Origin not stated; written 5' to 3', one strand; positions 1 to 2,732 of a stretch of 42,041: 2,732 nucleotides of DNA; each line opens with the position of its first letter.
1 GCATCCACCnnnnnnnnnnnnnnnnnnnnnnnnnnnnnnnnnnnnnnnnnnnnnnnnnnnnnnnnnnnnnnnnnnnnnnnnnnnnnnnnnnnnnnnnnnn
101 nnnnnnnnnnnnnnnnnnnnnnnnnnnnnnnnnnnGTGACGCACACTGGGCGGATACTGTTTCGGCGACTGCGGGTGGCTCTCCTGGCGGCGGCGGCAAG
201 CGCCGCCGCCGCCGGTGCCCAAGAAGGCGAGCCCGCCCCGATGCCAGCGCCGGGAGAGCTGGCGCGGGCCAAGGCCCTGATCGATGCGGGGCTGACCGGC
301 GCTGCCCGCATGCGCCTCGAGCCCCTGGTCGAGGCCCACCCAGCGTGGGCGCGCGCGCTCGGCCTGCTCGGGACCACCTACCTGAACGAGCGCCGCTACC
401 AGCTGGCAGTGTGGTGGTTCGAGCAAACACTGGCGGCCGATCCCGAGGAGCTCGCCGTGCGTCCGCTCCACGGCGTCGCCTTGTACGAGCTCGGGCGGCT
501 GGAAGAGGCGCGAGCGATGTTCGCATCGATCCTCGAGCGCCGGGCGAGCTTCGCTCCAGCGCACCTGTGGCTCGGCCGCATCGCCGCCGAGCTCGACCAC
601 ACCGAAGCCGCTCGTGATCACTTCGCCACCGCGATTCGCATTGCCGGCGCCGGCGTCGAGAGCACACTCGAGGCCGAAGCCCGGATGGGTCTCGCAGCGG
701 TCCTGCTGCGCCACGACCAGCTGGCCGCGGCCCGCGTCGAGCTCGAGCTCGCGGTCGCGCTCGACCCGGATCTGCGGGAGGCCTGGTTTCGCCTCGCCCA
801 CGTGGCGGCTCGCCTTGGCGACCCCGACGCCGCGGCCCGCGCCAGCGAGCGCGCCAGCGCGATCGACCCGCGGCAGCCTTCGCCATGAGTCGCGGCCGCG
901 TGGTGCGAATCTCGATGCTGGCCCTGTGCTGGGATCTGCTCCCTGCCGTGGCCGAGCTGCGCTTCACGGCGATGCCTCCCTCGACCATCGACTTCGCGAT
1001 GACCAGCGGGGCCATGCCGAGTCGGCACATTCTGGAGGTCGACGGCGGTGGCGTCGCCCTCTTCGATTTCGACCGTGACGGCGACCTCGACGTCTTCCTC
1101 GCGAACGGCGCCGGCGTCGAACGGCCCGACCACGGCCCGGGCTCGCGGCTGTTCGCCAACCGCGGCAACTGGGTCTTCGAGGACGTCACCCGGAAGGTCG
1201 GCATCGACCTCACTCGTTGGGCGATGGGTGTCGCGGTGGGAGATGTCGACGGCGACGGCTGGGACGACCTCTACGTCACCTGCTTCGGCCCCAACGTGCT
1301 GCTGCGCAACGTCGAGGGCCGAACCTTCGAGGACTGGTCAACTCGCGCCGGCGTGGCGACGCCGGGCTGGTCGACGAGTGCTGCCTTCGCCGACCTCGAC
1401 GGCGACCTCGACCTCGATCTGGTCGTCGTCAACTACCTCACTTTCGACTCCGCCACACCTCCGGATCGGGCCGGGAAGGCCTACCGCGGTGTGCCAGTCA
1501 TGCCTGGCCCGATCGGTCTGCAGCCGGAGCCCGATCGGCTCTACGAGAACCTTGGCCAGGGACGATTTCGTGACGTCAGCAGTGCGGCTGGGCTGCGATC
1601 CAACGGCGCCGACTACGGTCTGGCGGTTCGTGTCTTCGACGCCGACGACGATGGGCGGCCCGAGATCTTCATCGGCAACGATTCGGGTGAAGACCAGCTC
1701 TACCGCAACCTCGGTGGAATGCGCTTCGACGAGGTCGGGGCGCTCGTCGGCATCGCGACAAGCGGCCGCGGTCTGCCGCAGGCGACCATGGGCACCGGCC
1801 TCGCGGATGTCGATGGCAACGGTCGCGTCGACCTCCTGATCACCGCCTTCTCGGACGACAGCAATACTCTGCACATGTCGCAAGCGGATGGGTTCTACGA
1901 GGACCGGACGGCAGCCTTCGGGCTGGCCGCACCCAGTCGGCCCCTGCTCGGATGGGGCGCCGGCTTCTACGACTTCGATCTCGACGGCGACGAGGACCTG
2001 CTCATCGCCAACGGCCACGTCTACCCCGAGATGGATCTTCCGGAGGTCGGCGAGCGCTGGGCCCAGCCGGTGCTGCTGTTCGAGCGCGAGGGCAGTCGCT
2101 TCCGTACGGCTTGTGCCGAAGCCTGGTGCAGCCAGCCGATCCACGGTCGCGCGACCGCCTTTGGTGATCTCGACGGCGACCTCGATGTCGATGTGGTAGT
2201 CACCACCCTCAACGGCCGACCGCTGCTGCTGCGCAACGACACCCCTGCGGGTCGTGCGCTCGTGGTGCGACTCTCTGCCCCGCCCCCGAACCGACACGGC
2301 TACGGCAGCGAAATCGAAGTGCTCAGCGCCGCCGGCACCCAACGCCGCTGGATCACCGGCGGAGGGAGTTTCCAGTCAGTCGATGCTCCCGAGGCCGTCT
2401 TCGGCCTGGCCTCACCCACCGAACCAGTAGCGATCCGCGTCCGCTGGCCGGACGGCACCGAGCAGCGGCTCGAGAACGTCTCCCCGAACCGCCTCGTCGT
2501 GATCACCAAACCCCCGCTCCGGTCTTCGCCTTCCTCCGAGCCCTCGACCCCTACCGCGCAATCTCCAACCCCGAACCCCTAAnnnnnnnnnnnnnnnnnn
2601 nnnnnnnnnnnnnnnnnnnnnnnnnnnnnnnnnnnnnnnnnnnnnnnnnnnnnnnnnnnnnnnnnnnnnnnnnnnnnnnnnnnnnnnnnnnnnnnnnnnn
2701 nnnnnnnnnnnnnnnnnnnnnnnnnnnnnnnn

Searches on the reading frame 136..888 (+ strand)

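Call 18: search_protein_families(library=pfam, proteins=[window:136-888:+], max_evalue=0.001)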
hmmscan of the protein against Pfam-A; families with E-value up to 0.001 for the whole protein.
window:136-888:+ (250 aa): 15 families
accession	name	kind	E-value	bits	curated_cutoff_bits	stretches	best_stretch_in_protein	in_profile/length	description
PF07719.23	TPR_2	-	3e-16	58.6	27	0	215-246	2-33/34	Tetratricopeptide repeat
PF13181.12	TPR_8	-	5.2e-16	57.8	25.7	0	215-245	2-32/34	Tetratricopeptide repeat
PF00515.34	TPR_1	-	2.6e-12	46.4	27.8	0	215-245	2-32/34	Tetratricopeptide repeat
PF13432.12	TPR_16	-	3e-12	47.2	32.7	2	112-170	3-61/65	Tetratricopeptide repeat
PF13428.12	TPR_14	-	2.6e-10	40.4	23.5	1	181-222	2-43/44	Tetratricopeptide repeat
PF14559.12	TPR_19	-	2.8e-10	40.8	25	2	116-168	1-53/68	Tetratricopeptide repeat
PF13424.12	TPR_12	-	2.8e-10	40.7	30.1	1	112-170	9-75/77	Tetratricopeptide repeat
PF23914.1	TPR_CcmH_CycH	-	9.9e-09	35.7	42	0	205-248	41-84/158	Cytochrome c-type biogenesis protein H TPR domain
PF13371.12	TPR_9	-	2e-08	34.5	35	1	80-135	3-58/73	Tetratricopeptide repeat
PF13431.12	TPR_17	-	1e-07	32.1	24.4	0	206-233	5-32/34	Tetratricopeptide repeat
PF12895.13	ANAPC3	-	5.3e-07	30.3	27.2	1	59-129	10-79/82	Anaphase-promoting complex, cyclosome, subunit 3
PF13174.12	TPR_6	-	4.3e-06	27.5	26.3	0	113-135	7-29/33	Tetratricopeptide repeat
PF13414.12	TPR_11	-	8.3e-06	25.8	26.8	0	195-228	9-42/42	TPR repeat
PF13176.12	TPR_7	-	0.00011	22.5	27.9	0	74-105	1-34/36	Tetratricopeptide repeat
PF22860.2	DUF7017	-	0.00056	20.4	27.5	0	115-208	10-99/141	Domain of unknown function (DUF7017)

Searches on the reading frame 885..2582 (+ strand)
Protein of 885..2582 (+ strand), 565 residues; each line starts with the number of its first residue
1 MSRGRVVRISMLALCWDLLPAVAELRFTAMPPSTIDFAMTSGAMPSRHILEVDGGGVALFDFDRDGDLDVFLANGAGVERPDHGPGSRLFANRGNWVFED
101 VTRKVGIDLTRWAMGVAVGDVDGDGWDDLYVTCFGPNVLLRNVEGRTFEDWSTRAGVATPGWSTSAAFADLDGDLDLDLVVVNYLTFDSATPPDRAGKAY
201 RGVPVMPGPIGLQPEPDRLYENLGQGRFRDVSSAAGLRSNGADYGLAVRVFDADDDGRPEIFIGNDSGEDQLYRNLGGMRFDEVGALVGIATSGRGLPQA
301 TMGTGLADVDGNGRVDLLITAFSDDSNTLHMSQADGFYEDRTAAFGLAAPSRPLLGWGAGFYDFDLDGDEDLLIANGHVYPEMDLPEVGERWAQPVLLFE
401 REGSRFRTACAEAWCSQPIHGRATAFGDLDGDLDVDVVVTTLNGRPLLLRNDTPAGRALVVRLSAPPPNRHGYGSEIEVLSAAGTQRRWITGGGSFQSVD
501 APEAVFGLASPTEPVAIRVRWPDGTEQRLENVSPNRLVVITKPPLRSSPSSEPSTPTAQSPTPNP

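Call 18: search_protein_families(library=pfam, proteins=[window:885-2582:+], max_evalue=0.001)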
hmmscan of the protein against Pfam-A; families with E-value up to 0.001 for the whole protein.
window:885-2582:+ (565 aa): 3 families
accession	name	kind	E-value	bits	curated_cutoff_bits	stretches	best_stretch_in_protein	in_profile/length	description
PF13517.12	FG-GAP_3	-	8.6e-37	126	26.9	5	120-181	1-61/61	FG-GAP-like repeat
PF07593.17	UnbV_ASPIC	-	9.1e-16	58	23.4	1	472-538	1-67/68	ASPIC and UnbV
PF01839.29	FG-GAP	-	1e-10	41.7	22.1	0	115-132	4-21/37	FG-GAP repeat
